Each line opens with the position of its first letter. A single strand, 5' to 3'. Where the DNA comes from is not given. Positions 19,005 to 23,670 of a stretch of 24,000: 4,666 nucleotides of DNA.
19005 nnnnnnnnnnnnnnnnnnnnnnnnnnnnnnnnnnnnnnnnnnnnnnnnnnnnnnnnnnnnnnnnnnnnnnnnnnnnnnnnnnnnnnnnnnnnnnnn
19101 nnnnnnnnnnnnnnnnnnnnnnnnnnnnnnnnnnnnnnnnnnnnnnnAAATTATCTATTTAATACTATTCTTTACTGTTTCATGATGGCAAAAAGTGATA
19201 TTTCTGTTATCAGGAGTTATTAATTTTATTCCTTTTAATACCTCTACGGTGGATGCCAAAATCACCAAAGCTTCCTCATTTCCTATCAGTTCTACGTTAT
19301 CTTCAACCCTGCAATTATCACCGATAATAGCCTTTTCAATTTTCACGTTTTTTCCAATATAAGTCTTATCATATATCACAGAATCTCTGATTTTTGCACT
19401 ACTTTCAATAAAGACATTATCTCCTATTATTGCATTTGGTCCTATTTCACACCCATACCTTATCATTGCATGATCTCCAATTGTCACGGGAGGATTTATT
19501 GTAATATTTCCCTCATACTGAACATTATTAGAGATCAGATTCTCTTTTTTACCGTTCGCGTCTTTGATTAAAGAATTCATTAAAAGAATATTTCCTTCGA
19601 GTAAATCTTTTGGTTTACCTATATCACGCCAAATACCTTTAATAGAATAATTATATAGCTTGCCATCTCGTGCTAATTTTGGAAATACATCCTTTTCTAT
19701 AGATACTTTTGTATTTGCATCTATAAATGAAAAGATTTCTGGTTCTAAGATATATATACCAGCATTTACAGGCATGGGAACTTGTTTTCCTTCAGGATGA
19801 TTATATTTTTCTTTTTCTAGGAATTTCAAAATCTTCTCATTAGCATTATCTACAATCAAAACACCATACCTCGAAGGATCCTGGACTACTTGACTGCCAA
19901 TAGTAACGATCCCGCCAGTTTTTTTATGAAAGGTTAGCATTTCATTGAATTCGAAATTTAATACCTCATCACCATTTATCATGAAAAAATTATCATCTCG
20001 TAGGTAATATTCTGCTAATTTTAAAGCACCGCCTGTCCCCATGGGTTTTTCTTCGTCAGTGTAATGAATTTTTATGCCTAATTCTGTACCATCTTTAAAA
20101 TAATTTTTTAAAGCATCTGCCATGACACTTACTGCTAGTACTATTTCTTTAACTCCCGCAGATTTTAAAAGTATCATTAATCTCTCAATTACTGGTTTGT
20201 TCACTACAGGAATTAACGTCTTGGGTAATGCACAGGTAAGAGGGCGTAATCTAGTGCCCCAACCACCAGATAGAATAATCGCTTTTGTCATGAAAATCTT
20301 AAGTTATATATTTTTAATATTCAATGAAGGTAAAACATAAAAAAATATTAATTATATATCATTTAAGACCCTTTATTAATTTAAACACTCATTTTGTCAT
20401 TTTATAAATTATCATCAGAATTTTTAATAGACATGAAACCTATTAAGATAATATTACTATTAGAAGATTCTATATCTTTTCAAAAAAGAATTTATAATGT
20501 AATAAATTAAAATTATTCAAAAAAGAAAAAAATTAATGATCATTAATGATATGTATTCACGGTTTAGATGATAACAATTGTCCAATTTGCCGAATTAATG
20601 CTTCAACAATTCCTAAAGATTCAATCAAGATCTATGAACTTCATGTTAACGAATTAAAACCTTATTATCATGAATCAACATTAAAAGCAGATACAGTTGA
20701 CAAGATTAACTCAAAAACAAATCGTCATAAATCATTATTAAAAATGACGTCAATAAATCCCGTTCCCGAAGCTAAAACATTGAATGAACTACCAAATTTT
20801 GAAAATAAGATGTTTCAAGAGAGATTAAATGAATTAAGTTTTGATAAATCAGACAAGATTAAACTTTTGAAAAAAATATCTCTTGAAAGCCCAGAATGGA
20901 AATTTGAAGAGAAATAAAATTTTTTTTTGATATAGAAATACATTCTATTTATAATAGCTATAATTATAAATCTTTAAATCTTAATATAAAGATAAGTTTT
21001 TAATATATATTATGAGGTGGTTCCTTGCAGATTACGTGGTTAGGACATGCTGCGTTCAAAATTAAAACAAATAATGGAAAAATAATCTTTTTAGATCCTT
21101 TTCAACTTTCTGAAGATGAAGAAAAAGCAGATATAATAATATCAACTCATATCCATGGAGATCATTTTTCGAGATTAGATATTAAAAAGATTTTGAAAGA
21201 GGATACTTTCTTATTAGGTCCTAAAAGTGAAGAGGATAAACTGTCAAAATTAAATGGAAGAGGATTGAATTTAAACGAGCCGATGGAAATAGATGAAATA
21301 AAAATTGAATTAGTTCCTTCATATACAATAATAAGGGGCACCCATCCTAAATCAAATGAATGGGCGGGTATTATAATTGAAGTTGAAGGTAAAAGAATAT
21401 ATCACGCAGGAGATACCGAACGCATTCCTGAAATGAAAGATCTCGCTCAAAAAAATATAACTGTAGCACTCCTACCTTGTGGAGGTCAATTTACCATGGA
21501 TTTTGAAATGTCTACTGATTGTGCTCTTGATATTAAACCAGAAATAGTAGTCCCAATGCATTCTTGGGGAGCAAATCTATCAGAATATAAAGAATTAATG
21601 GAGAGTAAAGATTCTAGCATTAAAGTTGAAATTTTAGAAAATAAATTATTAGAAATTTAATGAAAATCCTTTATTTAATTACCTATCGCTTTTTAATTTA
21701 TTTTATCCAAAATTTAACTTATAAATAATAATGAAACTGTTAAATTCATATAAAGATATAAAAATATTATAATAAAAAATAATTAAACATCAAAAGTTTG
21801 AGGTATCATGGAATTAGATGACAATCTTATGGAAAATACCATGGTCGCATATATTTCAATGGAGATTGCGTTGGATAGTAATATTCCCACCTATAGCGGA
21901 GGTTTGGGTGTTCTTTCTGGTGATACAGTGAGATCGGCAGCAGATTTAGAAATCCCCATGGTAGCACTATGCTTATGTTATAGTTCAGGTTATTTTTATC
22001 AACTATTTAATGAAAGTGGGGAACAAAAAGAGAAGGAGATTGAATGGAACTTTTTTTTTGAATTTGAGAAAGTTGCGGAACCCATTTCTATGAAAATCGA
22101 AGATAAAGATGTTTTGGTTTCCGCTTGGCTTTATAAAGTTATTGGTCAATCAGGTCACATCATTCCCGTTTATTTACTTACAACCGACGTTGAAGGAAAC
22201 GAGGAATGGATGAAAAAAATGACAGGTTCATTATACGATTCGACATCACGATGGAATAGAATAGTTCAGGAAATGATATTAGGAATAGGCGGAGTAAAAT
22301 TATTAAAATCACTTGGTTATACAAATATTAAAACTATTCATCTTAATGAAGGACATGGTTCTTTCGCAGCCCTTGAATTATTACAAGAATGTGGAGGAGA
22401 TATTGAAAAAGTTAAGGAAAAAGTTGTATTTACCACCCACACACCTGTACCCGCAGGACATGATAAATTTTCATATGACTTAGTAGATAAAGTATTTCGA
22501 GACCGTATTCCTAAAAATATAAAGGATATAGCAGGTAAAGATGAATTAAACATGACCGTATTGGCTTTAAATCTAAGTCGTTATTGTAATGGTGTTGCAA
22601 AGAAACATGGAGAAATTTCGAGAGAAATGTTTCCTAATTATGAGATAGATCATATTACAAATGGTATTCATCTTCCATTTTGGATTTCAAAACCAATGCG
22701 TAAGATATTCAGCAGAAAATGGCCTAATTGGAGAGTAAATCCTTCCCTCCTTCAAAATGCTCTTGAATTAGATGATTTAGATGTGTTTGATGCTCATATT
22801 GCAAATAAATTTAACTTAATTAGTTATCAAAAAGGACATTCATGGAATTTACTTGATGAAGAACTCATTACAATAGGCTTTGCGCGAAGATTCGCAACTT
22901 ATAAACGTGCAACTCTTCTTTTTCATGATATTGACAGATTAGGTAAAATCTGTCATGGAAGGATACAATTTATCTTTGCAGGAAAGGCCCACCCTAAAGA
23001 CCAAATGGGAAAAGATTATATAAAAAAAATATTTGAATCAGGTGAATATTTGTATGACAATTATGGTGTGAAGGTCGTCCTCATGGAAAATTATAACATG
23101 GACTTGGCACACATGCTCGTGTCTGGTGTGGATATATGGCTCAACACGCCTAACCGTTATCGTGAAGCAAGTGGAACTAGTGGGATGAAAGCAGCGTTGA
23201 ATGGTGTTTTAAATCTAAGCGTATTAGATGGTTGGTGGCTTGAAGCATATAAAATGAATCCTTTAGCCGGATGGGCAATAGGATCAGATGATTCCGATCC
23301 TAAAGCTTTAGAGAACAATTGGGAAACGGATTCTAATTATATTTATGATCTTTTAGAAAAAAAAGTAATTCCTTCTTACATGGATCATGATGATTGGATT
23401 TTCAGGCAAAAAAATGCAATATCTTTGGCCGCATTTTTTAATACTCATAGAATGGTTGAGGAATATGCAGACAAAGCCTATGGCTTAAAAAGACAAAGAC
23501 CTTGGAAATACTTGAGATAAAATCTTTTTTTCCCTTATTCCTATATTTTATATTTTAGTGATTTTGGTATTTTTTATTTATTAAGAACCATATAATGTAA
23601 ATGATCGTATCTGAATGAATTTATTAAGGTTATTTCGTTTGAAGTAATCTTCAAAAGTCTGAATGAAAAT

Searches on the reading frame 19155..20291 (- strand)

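Call 9: search_protein_families(library=pfam, proteins=[window:19155-20291:-], max_evalue=0.01)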
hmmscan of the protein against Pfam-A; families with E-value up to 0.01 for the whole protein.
window:19155-20291:- (378 aa): 8 families
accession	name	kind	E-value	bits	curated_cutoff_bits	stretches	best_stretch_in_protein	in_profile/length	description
PF00483.29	NTP_transferase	-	1.1e-45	156.5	21.2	1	3-234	1-239/245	Nucleotidyl transferase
PF25084.1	LbH_EIF2B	-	2.4e-14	53.7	54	1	254-356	7-104/105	EIF2B subunit epsilon LbH domain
PF00132.30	Hexapep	-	1.5e-12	47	27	3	304-336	2-35/36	Bacterial transferase hexapeptide (six repeats)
PF24894.1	Hexapep_GlmU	-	2.7e-09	37.5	23.3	1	286-338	34-85/104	GlmU-like, C-terminal hexapeptide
PF12804.13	NTP_transf_3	-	1.2e-06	29.3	27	1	4-110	1-97/160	MobA-like NTP transferase domain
PF25087.1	GMPPB_C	-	5.7e-06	26.4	39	1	270-335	6-71/110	GMPPB C-terminal domain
PF25247.1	LbH_GLGC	-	3.6e-05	24.1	27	1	270-340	33-104/135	GLGC left-handed parallel beta-helix domain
PF21711.3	DCTN5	-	0.0058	16.7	40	0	288-335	86-134/182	Dynactin subunit 5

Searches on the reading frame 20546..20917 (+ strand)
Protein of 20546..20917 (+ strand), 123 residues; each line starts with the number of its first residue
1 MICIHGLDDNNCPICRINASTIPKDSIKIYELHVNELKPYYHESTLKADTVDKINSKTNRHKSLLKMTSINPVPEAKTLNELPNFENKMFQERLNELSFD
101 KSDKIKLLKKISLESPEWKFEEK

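Call 9: search_protein_families(library=pfam, proteins=[window:20546-20917:+], max_evalue=0.01)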
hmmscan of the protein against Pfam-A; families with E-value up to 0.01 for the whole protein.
window:20546-20917:+ (123 aa): 0 families

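Call 34: search_protein_families(library=pfam, proteins=[window:20546-20917:+], max_evalue=10)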
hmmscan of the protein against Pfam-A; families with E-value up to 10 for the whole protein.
window:20546-20917:+ (123 aa): 1 family
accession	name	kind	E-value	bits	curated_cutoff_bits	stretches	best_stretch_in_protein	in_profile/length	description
PF13098.12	Thioredoxin_2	-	0.15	12.8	27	1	8-78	13-81/104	Thioredoxin-like domain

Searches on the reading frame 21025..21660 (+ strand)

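Call 9: search_protein_families(library=pfam, proteins=[window:21025-21660:+], max_evalue=0.01)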
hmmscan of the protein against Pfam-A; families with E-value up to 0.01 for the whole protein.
window:21025-21660:+ (211 aa): 3 families
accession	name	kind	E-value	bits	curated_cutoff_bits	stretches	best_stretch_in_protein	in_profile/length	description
PF13483.12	Lactamase_B_3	-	7.3e-25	88.2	24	1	2-179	1-160/160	Beta-lactamase superfamily domain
PF12706.13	Lactamase_B_2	-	6.6e-16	58.9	27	1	25-179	21-199/200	Beta-lactamase superfamily domain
PF00753.33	Lactamase_B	-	5.8e-05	23.6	22.7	1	22-179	31-196/196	Metallo-beta-lactamase superfamily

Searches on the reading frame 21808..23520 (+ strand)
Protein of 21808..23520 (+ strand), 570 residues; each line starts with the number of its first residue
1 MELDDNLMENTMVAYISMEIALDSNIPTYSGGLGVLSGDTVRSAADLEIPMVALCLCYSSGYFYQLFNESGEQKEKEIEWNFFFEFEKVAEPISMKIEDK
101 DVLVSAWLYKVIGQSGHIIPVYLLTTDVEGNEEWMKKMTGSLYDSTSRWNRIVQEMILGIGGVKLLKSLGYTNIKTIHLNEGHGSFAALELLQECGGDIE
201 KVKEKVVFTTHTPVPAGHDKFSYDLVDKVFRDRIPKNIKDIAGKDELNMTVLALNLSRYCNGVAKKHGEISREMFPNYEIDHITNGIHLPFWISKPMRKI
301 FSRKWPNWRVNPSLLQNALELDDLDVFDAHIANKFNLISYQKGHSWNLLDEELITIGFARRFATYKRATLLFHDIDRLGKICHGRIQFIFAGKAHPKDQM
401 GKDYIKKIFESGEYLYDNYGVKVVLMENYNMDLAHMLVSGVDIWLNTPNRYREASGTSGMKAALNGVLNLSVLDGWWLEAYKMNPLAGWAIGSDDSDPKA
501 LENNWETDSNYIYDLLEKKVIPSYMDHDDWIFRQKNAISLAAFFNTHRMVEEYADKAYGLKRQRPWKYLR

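Call 9: search_protein_families(library=pfam, proteins=[window:21808-23520:+], max_evalue=0.01)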
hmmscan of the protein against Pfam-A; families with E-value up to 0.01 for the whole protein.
window:21808-23520:+ (570 aa): 1 family
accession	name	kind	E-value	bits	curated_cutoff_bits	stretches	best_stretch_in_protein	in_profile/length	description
PF00343.26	Phosphorylase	-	3.7e-28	98.7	27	2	241-479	316-583/713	Carbohydrate phosphorylase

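Call 25: find_encoding_contigs(protein=window:21808-23520:+, flank=10000, max_places=3)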
Protein window:21808-23520:+ (570 aa): no gene with exactly this product is on record in the collection.
